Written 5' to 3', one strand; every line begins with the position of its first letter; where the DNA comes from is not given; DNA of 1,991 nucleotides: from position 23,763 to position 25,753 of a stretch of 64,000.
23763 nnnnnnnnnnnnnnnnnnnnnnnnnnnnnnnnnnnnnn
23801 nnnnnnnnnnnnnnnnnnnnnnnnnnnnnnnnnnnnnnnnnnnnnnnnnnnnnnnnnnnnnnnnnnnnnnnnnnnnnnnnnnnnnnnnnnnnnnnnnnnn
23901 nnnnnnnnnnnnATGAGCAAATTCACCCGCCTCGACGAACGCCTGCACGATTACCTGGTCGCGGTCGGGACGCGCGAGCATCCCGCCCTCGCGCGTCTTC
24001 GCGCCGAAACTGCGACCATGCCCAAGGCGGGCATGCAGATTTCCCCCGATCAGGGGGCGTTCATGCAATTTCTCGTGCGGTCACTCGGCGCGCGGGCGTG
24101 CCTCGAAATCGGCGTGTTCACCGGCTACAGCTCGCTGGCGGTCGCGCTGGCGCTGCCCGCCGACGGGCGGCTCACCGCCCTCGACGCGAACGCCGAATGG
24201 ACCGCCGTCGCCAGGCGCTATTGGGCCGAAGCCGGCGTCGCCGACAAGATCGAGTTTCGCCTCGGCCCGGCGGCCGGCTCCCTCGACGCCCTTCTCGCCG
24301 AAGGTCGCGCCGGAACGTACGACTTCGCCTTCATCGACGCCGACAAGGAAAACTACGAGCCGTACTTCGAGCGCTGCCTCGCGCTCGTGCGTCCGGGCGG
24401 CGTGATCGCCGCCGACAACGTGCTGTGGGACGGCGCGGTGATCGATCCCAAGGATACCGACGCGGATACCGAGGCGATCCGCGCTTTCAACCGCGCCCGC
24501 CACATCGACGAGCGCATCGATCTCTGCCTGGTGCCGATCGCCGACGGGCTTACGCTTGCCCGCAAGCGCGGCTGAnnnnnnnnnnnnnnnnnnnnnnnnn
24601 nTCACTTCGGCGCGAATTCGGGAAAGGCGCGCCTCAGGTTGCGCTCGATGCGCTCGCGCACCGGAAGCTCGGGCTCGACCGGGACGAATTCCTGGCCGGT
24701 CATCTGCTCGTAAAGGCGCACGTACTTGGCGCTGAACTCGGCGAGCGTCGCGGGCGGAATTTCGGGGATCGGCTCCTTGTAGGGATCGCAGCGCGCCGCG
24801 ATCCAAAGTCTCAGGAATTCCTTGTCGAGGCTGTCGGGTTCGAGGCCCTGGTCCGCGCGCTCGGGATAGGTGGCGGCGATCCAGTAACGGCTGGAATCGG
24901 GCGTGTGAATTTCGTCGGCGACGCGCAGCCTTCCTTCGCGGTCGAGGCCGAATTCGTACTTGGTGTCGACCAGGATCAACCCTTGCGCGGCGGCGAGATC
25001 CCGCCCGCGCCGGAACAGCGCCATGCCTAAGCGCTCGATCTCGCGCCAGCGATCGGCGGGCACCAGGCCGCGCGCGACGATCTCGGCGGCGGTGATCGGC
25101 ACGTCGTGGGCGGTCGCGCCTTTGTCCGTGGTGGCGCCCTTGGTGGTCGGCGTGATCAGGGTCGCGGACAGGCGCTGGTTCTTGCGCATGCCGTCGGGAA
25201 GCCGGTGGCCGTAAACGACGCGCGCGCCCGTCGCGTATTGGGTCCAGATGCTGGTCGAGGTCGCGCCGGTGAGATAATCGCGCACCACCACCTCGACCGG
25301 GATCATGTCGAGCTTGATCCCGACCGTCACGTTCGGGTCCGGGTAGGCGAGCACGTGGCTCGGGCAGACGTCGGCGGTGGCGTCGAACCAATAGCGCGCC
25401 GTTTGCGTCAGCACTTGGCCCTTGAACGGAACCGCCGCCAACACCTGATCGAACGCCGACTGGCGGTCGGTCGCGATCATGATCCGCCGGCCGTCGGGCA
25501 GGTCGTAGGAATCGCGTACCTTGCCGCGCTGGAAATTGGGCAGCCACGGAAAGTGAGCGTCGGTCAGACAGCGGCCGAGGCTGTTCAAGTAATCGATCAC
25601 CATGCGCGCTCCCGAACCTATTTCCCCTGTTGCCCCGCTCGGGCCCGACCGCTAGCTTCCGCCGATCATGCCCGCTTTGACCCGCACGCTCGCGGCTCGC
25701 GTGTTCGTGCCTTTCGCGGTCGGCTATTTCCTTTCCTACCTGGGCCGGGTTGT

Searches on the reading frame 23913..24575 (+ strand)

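Call 75: search_protein_families(library=pfam, proteins=[window:23913-24575:+], max_evalue=0.01)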
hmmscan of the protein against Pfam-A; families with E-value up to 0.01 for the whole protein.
window:23913-24575:+ (220 aa): 3 families
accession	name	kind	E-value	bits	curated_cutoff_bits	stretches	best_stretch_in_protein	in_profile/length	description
PF01596.23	Methyltransf_3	-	2.2e-69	233.3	22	1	20-218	5-203/204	O-methyltransferase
PF13578.12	Methyltransf_24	-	7.8e-15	56.1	26.3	1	64-170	1-105/105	Methyltransferase domain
PF13649.12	Methyltransf_25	-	2.5e-05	25.3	27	1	64-163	2-97/97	Methyltransferase domain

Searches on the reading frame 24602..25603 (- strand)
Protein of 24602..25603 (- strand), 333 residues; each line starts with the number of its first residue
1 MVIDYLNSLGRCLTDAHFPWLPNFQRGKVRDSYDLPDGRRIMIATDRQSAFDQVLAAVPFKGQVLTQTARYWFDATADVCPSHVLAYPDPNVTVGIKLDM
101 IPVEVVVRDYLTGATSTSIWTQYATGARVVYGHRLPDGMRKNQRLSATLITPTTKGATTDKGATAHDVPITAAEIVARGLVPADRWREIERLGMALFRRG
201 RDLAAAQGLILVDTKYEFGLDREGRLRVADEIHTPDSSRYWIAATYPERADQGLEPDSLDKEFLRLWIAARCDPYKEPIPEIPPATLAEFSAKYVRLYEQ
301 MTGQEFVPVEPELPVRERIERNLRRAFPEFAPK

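Call 4: search_protein_families(library=ncbifam, proteins=[window:24602-25603:-])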
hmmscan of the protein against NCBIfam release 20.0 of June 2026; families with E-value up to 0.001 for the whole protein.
window:24602-25603:- (333 aa): 6 families
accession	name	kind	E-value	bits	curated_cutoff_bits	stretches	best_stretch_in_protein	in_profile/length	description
NF009251.0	PRK12607.1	equivalog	6.6e-133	442.4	371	1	11-327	6-313/315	phosphoribosylaminoimidazolesuccinocarboxamide synthase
NF010568.0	PRK13961.1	equivalog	5.9e-65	219.4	251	1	18-306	10-296/297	phosphoribosylaminoimidazolesuccinocarboxamide synthase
TIGR00081.1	purC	equivalog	1.9e-41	142.4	189.9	1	24-304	8-272/279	phosphoribosylaminoimidazolesuccinocarboxamide synthase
NF010567.0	PRK13960.1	equivalog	3.2e-30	105.1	581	1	40-247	56-277/367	phosphoribosylaminoimidazolesuccinocarboxamide synthase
TIGR02735.1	purC_vibrio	equivalog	8.3e-30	103.8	394.2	1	40-247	55-276/365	phosphoribosylaminoimidazolesuccinocarboxamide synthase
NF010564.0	PRK13959.1-1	subfamily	3.4e-19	69.1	459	1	25-306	5-294/294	phosphoribosylaminoimidazolesuccinocarboxamide synthase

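Call 5: search_protein_families(library=pfam, proteins=[window:24602-25603:-])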
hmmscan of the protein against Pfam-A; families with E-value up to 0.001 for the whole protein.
window:24602-25603:- (333 aa): 1 family
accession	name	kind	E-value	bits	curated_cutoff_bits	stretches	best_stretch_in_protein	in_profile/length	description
PF01259.24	SAICAR_synt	-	2.2e-60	204.8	20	1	24-279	2-230/233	SAICAR synthetase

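Call 19: find_homologous_proteins(query=window:24602-25603:-, max_evalue=1e-20)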
Query window:24602-25603:- (333 aa): 8000 proteins with E <= 1e-20 among 8000 candidates; the best 120 are listed.
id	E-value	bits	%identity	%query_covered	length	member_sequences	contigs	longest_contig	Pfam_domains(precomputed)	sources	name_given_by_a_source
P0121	1.9e-216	736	96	100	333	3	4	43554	PF01259.25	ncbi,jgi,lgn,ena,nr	ncbi:MAG: phosphoribosylaminoimidazolesuccinocarboxamide synthase [Acidimicrobiia bacterium]|nr:phos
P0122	4.9e-215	731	97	100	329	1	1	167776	PF01259.25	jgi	jgi:phosphoribosylaminoimidazole-succinocarboxamide synthase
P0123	6.6e-207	704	93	100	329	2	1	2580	PF01259.25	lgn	-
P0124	1.5e-200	684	86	100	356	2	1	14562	PF01259.25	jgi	jgi:phosphoribosylaminoimidazole-succinocarboxamide synthase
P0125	9.1e-194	661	87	100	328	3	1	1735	PF01259.25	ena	-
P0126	1.4e-191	654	86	100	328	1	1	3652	PF01259.25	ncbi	-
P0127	9.5e-191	651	84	100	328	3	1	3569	PF01259.25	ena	-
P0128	1.2e-189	648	85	100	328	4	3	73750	PF01259.25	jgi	jgi:phosphoribosylaminoimidazole-succinocarboxamide synthase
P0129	1.2e-187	641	85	100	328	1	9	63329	PF01259.25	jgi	jgi:phosphoribosylaminoimidazole-succinocarboxamide synthase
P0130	4.8e-187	639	84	100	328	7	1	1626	PF01259.25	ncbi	ncbi:MAG: phosphoribosylaminoimidazolesuccinocarboxamide synthase [Pseudomonadota bacterium]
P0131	1.5e-185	634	83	100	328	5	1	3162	PF01259.25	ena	-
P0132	1.1e-183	628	81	100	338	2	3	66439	PF01259.25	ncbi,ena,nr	ncbi:MAG: phosphoribosylaminoimidazolesuccinocarboxamide synthase [Rhodospirillales bacterium]|nr:ph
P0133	6.9e-182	622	82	100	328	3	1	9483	PF01259.25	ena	-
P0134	1.9e-173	594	78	100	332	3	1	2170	PF01259.25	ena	-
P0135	6.1e-172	590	78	100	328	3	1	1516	PF01259.25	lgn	-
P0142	1.9e-156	539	71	98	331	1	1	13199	PF01259.25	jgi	jgi:phosphoribosylaminoimidazole-succinocarboxamide synthase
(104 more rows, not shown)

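Call 26: find_related_loci(query=window:24602-25603:-, collection=metagenome_contigs, flank=10000)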
Query window:24602-25603:- (333 aa) in metagenome_contigs; peptide patterns used: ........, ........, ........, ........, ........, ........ (x = any residue, [..] = any of these).
600 stretches matched a pattern (row limit reached: there are more); 598 encode a relative of the query (tblastn E <= 1e-3); the best 80 are kept; 80 distinct loci.
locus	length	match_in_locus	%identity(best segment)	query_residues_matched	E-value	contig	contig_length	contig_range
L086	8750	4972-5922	64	9-330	3e-143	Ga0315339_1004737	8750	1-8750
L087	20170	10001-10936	62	11-330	9e-137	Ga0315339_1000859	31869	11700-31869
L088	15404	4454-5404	59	9-330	2e-136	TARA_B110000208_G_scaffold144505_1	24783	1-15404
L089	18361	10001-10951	61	9-330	5e-136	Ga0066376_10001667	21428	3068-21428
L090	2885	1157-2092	61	11-330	3e-142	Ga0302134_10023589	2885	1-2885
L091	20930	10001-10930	62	9-323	7e-132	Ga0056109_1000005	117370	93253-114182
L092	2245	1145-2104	60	4-327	3e-131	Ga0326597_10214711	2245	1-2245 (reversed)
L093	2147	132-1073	59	9-327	3e-131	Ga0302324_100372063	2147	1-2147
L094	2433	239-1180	58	9-327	2e-129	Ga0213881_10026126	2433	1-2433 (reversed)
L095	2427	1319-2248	58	13-327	1e-128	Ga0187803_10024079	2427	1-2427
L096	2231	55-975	61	12-323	1e-128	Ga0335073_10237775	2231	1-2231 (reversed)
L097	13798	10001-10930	58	13-327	4e-121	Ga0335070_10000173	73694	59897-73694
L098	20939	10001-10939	56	10-327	5e-121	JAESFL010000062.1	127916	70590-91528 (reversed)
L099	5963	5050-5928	60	11-308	5e-121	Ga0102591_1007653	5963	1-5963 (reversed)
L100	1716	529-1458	58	13-327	7e-129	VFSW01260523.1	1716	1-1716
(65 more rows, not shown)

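Call 39: search_solved_structures(query=window:24602-25603:-, show_alignments=3)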
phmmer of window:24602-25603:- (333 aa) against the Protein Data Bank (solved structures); distinct sequences matched with E-value up to 0.001: 11.
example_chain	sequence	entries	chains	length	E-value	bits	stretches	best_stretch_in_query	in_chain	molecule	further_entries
6yvq_A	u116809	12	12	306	3.2e-43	151.5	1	25-306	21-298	Phosphoribosylaminoimidazole-succinocarboxamide synthase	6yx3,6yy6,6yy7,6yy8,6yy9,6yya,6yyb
3r9r_A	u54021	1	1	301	3.3e-43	151.5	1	25-306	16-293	Phosphoribosylaminoimidazole-succinocarboxamide synthase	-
1a48_A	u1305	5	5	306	2.7e-41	145.2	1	21-305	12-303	PHOSPHORIBOSYLAMINOIMIDAZOLE-SUCCINOCARBOXAMIDE SYNTHASE | PHOSPHORIBOSYLAMIDOIMIDAZOLE- SUCCINOCARBOXAMIDE SYNTHASE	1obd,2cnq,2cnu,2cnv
1obg_A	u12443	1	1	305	2.7e-41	145.2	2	97-305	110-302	PHOSPHORIBOSYLAMIDOIMIDAZOLE- SUCCINOCARBOXAMIDE SYNTHASE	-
3u54_A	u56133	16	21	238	1.1e-13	54.4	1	179-246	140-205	Phosphoribosylaminoimidazole-succinocarboxamide synthase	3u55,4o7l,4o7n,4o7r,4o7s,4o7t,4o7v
2yzl_A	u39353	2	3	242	5.4e-12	48.9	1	175-245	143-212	Phosphoribosylaminoimidazole-succinocarboxamide synthase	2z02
4fe2_A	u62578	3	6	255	2e-08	37.2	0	205-243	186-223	Phosphoribosylaminoimidazole-succinocarboxamide synthase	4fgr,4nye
2ywv_A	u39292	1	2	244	5.9e-05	25.7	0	205-251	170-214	Phosphoribosylaminoimidazole succinocarboxamide synthetase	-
2gqr_A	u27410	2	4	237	0.00014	24.5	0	204-249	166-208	Phosphoribosylaminoimidazole-succinocarboxamide synthase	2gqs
1kut_A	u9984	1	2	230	0.00062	22.4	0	205-239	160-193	Phosphoribosylaminoimidazole-succinocarboxamide synthase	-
4ja0_A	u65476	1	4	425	0.00095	21.8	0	196-243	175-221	Phosphoribosylaminoimidazole carboxylase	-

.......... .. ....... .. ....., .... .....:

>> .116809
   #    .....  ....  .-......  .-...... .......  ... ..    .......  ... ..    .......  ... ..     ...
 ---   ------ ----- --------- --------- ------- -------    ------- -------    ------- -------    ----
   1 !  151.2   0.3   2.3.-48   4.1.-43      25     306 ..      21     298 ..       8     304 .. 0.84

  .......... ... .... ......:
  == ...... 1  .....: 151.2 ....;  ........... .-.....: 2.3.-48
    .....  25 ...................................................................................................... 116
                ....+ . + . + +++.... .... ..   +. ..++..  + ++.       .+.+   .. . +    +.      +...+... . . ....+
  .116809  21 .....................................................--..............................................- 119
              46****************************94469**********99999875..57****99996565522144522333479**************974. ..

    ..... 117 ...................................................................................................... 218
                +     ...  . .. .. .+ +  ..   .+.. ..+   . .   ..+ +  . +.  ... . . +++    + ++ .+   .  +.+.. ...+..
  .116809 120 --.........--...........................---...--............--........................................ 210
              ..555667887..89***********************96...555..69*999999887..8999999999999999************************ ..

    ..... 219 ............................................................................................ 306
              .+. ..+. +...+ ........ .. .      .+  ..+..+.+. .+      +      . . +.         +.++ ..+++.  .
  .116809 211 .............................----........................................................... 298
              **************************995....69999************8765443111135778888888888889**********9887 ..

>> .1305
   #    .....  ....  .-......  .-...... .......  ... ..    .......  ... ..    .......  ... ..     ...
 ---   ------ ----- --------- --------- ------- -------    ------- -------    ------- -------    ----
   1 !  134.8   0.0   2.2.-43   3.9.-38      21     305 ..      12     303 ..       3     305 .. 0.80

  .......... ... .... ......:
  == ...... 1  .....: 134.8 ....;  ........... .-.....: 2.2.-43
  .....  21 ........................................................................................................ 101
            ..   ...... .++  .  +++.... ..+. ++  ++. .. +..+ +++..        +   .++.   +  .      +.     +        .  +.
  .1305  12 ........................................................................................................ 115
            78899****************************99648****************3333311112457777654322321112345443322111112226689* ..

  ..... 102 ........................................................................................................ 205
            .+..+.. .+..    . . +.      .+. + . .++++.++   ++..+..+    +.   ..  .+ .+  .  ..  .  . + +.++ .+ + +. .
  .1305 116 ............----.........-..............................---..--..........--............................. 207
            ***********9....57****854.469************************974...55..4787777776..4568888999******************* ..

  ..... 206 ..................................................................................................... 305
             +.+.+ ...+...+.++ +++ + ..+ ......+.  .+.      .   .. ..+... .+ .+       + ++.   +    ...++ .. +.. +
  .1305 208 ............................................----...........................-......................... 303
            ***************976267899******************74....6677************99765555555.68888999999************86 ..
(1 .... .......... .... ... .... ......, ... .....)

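Call 45: search_dna_similar(query=window:24602-25603:-, collection=plasmids, mode=protein, max_rows=40, max_evalue=1e-20)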
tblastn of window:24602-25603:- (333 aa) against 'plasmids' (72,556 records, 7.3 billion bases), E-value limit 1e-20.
Records with a match: 26; places in all: 26; records where one place covers at least 80% of the query: 26.
Best place of each record, by identity: <60% 26.
By first word of the organism name: Azospirillum 12; Saprospira 3; Neisseria 2; Shinella 1; Pseudorhodobacter 1; Rhizobium 1; Bacteroides 1; Parabacteroides 1; Prevotella 1; Phocaeicola 1; and 2 more.
By predicted mobility (MOB-suite, as given by PLSDB): non-mobilizable 23; mobilizable 3.
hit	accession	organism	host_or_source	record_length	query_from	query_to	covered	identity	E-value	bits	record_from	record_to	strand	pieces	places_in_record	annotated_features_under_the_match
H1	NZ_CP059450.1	Azospirillum brasilense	Prokaryotes,soil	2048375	9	323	95%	57.9%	6e-113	367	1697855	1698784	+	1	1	none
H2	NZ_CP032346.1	Azospirillum brasilense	soil sample,Agricultural field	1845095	9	323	95%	57.6%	5e-113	367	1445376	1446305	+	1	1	record has no annotation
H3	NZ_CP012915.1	Azospirillum brasilense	Digitaria eriantha,microbe,root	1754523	9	323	95%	57.6%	9e-113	366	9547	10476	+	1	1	none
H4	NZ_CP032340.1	Azospirillum brasilense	soil sample,Agricultural field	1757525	9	323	95%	57.6%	9e-113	366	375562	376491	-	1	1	none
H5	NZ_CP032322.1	Azospirillum argentinense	soil sample,Agricultural field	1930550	9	323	95%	57.3%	3e-112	365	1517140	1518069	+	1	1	record has no annotation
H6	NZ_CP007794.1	Azospirillum argentinense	Triticum aestivum L.,Root,wheat ...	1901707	9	323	95%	57.0%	8e-112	363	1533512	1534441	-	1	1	record has no annotation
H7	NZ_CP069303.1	Shinella sp. PSBB067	monoisolate,Minnesota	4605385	11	327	95%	56.5%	2e-113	368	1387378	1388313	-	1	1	none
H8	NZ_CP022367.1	Azospirillum sp. TSH58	single cell,paddy soils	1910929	9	323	95%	56.8%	5e-112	364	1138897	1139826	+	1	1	record has no annotation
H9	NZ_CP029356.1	Azospirillum thermophilum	cell culture,hot spring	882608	9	323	95%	55.9%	4e-109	356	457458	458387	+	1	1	phosphoribosylaminoimidazolesuccinocarboxamide synthase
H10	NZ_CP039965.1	Pseudorhodobacter turbinis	single bacterial isolate,Turban shell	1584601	9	327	96%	54.9%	7e-109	355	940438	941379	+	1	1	record has no annotation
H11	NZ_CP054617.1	Azospirillum oryzae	cell culture,soil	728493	9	323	95%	55.2%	9e-108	352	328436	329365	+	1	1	phosphoribosylaminoimidazolesuccinocarboxamide synthase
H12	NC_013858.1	Azospirillum sp. B510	-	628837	9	327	96%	54.2%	9e-105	343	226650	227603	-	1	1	phosphoribosylaminoimidazolesuccinocarboxamide synthase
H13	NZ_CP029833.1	Azospirillum ramasamyi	single cell,Cow dung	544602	9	323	95%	54.3%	5e-106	347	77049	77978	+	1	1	phosphoribosylaminoimidazolesuccinocarboxamide synthase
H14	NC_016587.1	Azospirillum lipoferum 4B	-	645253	9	323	95%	54.0%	2e-105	345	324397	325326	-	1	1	phosphoribosylaminoimidazolesuccinocarboxamide synthase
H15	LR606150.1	Rhizobium sp. Q54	paddy soil contaminated with arsenic ...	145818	11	324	94%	53.8%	8e-108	352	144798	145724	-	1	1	phosphoribosylaminoimidazolesuccinocarboxamide synthase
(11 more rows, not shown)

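Call 60: get_annotated_region(hit=H12, flank=6000)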
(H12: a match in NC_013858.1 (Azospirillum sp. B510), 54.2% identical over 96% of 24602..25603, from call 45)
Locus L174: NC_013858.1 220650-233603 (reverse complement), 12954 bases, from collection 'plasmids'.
description: Azospirillum sp. B510 plasmid pAB510d, complete sequence
organism: Azospirillum sp. B510 (NCBI taxid 137722)
taxonomy: Bacteria; Pseudomonadota; Alphaproteobacteria; Rhodospirillales; Azospirillaceae; Azospirillum; Azospirillum sp. B510
host: -; source: -; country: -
typing (MOB-suite, as given by PLSDB): non-mobilizable
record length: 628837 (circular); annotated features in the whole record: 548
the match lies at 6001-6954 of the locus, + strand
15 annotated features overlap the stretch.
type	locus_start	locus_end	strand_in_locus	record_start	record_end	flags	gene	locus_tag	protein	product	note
CDS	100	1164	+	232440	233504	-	hypB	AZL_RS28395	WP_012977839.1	hydrogenase nickel incorporation protein HypB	GO:0036211 - protein modification process [Evidence IEA]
CDS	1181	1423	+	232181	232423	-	-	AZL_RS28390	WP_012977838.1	HypC/HybG/HupF family hydrogenase formation chaperone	-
CDS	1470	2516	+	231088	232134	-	hypE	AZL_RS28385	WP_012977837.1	hydrogenase expression/formation protein HypE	-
CDS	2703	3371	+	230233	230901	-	-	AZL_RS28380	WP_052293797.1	sugar transferase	-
CDS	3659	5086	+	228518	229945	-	-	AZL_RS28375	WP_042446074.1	S41 family peptidase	-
CDS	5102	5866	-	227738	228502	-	-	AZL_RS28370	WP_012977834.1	4'-phosphopantetheinyl transferase superfamily protein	-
CDS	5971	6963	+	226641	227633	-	-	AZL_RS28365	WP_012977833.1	phosphoribosylaminoimidazolesuccinocarboxamide synthase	GO:0006164 - purine nucleotide biosynthetic process [Evidence IEA]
CDS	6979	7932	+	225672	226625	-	-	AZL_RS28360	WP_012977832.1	D-2-hydroxyacid dehydrogenase family protein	-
CDS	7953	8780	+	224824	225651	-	-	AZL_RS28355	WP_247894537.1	phosphatase PAP2 family protein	-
CDS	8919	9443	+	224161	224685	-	-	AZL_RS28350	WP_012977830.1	hypothetical protein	-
CDS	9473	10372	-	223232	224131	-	-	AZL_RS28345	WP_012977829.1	energy transducer TonB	-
CDS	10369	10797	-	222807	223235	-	exbD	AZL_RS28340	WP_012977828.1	TonB system transport protein ExbD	-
CDS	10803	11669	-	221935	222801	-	exbB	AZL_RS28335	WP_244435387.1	tonB-system energizer ExbB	-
CDS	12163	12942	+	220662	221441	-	-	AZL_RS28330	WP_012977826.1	SDR family NAD(P)-dependent oxidoreductase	-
CDS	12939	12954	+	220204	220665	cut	-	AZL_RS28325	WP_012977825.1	nuclear transport factor 2 family protein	-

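Call 89: find_encoding_contigs(protein=P0142, flank=10000, max_places=2)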
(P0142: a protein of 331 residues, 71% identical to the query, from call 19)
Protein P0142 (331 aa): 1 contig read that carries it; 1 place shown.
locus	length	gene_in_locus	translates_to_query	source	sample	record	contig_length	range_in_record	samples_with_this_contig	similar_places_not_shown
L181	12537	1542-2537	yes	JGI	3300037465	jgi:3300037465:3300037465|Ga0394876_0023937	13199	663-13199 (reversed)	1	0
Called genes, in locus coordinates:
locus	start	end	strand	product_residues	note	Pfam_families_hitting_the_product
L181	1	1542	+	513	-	?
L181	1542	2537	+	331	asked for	PF01259:SAICAR_synt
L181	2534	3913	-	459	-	PF00515:TPR_1 (faint), PF07719:TPR_2 (faint), PF13181:TPR_8 (faint), PF13428:TPR_14 (faint), PF13431:TPR_17 (faint), PF14559:TPR_19 (faint), PF23914:TPR_CcmH_CycH (faint), PF13432:TPR_16 (weak), +1 more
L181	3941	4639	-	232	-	PF20582:UPF0758_N, PF04002:RadC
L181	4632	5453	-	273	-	PF00557:Peptidase_M24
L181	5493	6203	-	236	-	PF17746:SfsA_N, PF03749:SfsA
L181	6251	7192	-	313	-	PF01209:Ubie_methyltran (weak), PF13489:Methyltransf_23, PF08241:Methyltransf_11, PF08242:Methyltransf_12, PF13649:Methyltransf_25, PF13847:Methyltransf_31 (weak)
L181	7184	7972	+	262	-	PF18912:DZR_2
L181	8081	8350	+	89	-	PF00462:Glutaredoxin, PF13417:GST_N_3 (weak), PF13409:GST_N_2 (weak)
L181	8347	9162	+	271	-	PF00795:CN_hydrolase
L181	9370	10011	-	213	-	PF13489:Methyltransf_23 (faint), PF13649:Methyltransf_25 (weak)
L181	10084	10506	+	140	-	PF06676:DUF1178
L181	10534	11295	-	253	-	PF13489:Methyltransf_23, PF06325:PrmA, PF01209:Ubie_methyltran (weak), PF02353:CMAS, PF13847:Methyltransf_31, PF08241:Methyltransf_11, PF08242:Methyltransf_12, PF13649:Methyltransf_25, +1 more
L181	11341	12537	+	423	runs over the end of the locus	PF22629:ACT_AHAS_ss (faint), PF00696:AA_kinase, PF01842:ACT, PF22468:ACT_9, PF13840:ACT_7, PF01842:ACT (weak), PF22468:ACT_9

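Call 90: find_encoding_contigs(protein=P0129, flank=10000, max_places=3)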
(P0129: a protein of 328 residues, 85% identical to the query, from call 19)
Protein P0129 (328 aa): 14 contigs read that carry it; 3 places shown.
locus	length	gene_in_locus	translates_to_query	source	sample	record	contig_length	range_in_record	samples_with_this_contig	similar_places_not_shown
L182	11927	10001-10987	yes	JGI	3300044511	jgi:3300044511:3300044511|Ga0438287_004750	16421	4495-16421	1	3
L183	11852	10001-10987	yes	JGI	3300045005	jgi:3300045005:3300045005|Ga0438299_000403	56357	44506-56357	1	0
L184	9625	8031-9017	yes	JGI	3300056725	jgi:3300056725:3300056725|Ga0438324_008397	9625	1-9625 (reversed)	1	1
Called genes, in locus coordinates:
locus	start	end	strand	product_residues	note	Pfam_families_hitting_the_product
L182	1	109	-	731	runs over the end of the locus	PF18072:FGAR-AT_linker, PF00586:AIRS, PF02769:AIRS_C, PF00586:AIRS, PF02769:AIRS_C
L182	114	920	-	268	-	PF01694:Rhomboid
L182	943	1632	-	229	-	PF13507:GATase_5, PF00117:GATase (faint), PF01965:DJ-1_PfpI (weak), PF07685:GATase_3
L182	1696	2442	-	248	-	-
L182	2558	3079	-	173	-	PF13274:SocA_Panacea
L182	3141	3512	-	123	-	-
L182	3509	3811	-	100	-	PF04365:BrnT_toxin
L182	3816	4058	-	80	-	PF02700:PurS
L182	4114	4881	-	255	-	PF01259:SAICAR_synt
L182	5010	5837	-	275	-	PF05742:TANGO2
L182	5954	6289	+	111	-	PF07345:ATPaseInh_sub_z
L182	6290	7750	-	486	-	PF00206:Lyase_1, PF10397:ADSL_C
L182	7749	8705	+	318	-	-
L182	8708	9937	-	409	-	PF07690:MFS_1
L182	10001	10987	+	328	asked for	PF01259:SAICAR_synt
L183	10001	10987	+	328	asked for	PF01259:SAICAR_synt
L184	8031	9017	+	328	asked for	PF01259:SAICAR_synt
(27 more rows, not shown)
